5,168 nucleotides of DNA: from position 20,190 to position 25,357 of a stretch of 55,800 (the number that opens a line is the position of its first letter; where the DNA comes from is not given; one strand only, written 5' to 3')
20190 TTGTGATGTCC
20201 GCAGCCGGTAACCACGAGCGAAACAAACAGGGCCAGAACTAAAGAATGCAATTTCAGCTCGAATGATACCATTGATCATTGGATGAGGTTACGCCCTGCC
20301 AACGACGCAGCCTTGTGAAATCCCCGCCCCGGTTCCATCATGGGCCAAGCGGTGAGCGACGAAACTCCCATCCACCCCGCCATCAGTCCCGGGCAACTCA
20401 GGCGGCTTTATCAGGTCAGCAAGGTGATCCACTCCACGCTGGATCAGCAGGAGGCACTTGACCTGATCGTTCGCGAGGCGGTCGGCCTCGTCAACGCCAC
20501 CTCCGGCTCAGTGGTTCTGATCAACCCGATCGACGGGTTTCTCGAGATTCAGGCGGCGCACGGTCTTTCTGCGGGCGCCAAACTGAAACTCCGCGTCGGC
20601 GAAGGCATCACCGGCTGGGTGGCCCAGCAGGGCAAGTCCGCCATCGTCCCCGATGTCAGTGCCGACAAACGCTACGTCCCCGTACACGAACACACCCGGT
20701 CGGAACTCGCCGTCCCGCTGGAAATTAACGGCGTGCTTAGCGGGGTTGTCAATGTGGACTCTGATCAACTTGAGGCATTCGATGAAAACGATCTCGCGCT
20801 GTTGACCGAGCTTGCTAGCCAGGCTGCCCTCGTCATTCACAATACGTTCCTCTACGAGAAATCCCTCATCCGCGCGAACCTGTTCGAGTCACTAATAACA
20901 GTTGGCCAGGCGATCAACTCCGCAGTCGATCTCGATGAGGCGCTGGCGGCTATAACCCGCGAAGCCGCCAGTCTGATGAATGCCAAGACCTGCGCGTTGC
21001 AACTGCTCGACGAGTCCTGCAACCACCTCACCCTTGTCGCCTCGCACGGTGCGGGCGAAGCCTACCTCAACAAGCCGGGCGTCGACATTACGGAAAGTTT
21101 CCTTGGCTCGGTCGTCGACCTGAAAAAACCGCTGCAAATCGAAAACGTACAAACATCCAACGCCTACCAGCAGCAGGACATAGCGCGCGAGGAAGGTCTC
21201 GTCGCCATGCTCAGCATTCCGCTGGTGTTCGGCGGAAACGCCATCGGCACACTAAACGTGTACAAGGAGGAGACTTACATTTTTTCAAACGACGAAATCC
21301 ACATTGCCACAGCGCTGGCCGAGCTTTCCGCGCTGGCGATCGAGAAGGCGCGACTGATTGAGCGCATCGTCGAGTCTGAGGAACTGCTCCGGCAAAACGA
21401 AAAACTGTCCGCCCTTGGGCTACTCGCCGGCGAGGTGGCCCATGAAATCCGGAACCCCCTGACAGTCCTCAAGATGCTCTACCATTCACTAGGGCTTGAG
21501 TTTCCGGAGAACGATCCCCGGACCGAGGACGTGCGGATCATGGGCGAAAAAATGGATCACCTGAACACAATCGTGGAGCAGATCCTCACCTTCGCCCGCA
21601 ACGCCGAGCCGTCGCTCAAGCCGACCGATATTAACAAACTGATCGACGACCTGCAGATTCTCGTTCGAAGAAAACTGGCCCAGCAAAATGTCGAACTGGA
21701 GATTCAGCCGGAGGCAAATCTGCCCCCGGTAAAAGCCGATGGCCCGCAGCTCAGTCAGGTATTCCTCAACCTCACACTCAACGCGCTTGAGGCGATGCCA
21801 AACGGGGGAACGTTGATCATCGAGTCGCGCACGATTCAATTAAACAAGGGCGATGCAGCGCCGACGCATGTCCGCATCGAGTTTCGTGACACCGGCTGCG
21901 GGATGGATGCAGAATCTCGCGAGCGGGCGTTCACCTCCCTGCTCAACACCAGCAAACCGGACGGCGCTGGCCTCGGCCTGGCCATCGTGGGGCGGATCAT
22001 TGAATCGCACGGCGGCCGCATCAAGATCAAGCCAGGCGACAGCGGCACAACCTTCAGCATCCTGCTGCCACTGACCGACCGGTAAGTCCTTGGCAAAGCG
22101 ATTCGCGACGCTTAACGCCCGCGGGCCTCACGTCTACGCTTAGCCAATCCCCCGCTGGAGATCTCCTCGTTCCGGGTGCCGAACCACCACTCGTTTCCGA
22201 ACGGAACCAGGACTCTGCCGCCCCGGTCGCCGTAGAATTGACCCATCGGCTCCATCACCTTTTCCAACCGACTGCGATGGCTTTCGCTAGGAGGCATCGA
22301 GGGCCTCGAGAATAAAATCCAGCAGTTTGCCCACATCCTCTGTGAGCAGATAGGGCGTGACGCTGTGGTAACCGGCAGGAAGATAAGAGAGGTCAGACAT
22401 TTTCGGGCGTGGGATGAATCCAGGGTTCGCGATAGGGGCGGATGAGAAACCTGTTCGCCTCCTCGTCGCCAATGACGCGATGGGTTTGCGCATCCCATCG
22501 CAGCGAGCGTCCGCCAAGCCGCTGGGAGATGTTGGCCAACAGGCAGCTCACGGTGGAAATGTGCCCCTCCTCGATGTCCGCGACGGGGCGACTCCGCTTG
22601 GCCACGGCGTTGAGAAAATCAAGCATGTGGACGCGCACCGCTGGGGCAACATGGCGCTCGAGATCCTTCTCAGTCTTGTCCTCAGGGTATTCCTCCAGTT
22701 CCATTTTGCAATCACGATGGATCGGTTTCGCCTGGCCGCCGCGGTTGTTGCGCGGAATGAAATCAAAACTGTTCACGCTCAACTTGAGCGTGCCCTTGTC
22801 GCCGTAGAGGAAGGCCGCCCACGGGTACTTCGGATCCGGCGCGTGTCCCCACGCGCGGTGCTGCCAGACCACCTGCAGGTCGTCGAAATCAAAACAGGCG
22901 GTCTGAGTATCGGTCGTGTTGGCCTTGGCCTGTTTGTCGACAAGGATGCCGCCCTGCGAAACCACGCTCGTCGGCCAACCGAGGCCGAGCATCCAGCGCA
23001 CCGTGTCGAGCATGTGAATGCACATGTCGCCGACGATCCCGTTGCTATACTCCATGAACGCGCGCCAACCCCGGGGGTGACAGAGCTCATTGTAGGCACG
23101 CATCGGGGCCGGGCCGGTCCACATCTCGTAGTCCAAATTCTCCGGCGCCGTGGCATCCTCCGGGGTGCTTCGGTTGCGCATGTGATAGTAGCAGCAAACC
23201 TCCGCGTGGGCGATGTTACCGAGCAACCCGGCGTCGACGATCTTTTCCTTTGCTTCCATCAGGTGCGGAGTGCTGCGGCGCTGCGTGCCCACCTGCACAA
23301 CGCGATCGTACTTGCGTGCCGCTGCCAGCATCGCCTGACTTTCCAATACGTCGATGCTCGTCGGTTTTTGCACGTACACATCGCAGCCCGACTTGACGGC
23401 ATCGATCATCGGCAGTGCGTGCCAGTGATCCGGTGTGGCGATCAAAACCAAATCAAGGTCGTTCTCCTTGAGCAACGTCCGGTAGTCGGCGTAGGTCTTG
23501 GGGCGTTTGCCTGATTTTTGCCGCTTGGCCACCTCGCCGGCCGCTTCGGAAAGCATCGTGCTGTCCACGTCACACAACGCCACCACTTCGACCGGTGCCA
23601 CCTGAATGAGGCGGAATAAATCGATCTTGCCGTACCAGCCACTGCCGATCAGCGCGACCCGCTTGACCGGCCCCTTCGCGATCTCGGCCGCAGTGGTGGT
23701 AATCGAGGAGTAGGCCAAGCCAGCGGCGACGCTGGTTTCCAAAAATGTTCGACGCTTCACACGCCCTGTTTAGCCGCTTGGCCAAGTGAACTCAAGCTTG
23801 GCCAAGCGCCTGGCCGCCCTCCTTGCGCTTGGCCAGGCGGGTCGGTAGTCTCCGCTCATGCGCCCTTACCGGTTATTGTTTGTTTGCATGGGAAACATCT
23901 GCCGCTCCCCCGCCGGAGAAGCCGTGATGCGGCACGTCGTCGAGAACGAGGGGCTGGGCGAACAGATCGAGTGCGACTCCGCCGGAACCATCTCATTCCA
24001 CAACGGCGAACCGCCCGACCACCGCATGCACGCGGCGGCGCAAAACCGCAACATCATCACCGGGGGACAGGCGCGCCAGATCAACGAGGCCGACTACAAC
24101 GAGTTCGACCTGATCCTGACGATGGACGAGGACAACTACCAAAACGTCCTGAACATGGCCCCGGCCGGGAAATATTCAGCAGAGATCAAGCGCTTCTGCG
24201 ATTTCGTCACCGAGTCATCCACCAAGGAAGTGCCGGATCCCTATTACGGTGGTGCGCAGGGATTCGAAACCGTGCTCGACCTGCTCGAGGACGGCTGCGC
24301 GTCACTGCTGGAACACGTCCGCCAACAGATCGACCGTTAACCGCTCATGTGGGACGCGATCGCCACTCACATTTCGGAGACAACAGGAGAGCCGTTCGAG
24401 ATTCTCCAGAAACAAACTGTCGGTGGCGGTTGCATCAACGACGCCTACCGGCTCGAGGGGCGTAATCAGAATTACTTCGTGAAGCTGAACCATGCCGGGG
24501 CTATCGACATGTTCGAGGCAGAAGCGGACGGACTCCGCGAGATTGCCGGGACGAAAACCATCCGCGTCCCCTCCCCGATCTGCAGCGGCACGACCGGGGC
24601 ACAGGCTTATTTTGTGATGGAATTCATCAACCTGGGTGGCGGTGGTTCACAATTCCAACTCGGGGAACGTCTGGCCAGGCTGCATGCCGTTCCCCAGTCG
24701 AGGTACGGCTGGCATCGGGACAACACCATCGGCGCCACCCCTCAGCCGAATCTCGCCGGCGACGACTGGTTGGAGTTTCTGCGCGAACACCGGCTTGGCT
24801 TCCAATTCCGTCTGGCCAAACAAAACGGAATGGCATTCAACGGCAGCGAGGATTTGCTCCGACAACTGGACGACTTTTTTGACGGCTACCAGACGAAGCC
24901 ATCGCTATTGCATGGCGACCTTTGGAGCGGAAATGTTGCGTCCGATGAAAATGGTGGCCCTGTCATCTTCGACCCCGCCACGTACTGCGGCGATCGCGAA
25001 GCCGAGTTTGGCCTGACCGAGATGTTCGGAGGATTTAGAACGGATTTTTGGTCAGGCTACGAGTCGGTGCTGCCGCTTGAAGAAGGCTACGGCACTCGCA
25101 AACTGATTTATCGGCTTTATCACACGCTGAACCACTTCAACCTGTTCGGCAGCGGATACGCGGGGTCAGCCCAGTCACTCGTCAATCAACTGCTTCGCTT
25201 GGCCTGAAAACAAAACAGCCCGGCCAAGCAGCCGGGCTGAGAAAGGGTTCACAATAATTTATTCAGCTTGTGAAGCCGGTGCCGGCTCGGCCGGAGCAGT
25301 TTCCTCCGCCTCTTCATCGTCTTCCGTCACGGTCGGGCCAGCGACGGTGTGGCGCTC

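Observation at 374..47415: Hyper-abundant 14-bp perfect palindrome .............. (HIP/REP/uptake-sequence-like element)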

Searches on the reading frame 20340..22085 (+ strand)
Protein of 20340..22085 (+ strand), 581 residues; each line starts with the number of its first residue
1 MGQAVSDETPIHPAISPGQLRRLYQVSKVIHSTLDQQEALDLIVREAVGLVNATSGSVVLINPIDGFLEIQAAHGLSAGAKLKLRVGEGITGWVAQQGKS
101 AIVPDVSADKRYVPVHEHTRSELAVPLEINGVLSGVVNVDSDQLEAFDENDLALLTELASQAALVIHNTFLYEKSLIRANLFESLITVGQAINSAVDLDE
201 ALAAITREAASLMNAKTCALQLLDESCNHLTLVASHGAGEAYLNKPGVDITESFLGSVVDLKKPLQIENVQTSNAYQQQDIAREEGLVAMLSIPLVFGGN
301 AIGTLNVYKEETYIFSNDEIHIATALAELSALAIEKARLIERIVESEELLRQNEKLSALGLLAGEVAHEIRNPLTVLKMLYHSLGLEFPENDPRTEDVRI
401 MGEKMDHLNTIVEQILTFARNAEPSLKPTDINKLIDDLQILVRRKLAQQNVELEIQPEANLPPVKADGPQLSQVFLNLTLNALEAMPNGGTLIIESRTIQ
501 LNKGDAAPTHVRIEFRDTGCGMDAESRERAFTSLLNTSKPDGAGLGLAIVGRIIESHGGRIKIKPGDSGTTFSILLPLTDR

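Call 17: search_protein_families(library=pfam, proteins=[window:20340-22085:+])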
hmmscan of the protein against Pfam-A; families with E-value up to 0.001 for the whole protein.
window:20340-22085:+ (581 aa): 5 families
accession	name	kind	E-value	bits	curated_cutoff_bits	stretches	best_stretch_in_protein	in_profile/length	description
PF13185.12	GAF_2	-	2e-37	128.8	28.6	2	34-167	2-136/136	GAF domain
PF01590.32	GAF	-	3.5e-33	115.4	22.4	2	197-334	1-133/133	GAF domain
PF13492.12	GAF_3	-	5.7e-21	75.7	27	2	36-168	2-129/129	GAF domain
PF02518.31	HATPase_c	-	2.7e-20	73.3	26.4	1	467-579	2-110/111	Histidine kinase-, DNA gyrase B-, and HSP90-like ATPase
PF00512.31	HisKA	-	1.8e-09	37.9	26.9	1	360-421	3-63/66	His Kinase A (phospho-acceptor) domain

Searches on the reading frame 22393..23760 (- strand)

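Call 17: search_protein_families(library=pfam, proteins=[window:22393-23760:-])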
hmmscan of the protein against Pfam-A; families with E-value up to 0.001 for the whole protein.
window:22393-23760:- (455 aa): 4 families
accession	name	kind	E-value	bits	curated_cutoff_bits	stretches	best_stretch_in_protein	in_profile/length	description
PF19051.5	GFO_IDH_MocA_C2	-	4e-23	82.7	23.3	2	196-260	39-103/254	Oxidoreductase family, C-terminal alpha/beta domain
PF01408.29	GFO_IDH_MocA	-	2.2e-14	54.6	24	1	34-158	2-119/120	Oxidoreductase family, NAD-binding Rossmann fold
PF22725.1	GFO_IDH_MocA_C3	-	8.2e-12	45.6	27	1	221-325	30-123/124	GFO/IDH/MocA C-terminal domain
PF02894.22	GFO_IDH_MocA_C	-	9.7e-11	42.3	22.9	1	231-402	31-199/218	Oxidoreductase family, C-terminal alpha/beta domain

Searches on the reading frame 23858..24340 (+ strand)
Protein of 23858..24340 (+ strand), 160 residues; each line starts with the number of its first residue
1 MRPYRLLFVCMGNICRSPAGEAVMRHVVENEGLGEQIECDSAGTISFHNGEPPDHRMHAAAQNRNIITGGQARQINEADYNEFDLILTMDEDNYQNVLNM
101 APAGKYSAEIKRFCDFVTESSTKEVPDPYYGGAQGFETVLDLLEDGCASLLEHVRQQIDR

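Call 18: search_protein_families(library=pfam, proteins=[window:23858-24340:+])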
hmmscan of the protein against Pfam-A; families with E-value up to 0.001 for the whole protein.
window:23858-24340:+ (160 aa): 1 family
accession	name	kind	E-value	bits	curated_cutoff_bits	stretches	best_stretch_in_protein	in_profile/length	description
PF01451.26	LMWPc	-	2.9e-42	144.7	23.2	1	7-151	2-144/144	Low molecular weight phosphotyrosine protein phosphatase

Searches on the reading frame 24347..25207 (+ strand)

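Call 18: search_protein_families(library=pfam, proteins=[window:24347-25207:+])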
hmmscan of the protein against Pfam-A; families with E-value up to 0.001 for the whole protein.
window:24347-25207:+ (286 aa): 2 families
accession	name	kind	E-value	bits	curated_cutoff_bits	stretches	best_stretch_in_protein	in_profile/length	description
PF03881.20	Fructosamin_kin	-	4.5e-107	358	22.4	1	1-284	1-287/288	Fructosamine kinase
PF01636.29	APH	-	8e-14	52.4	23.2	1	24-220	4-205/239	Phosphotransferase enzyme family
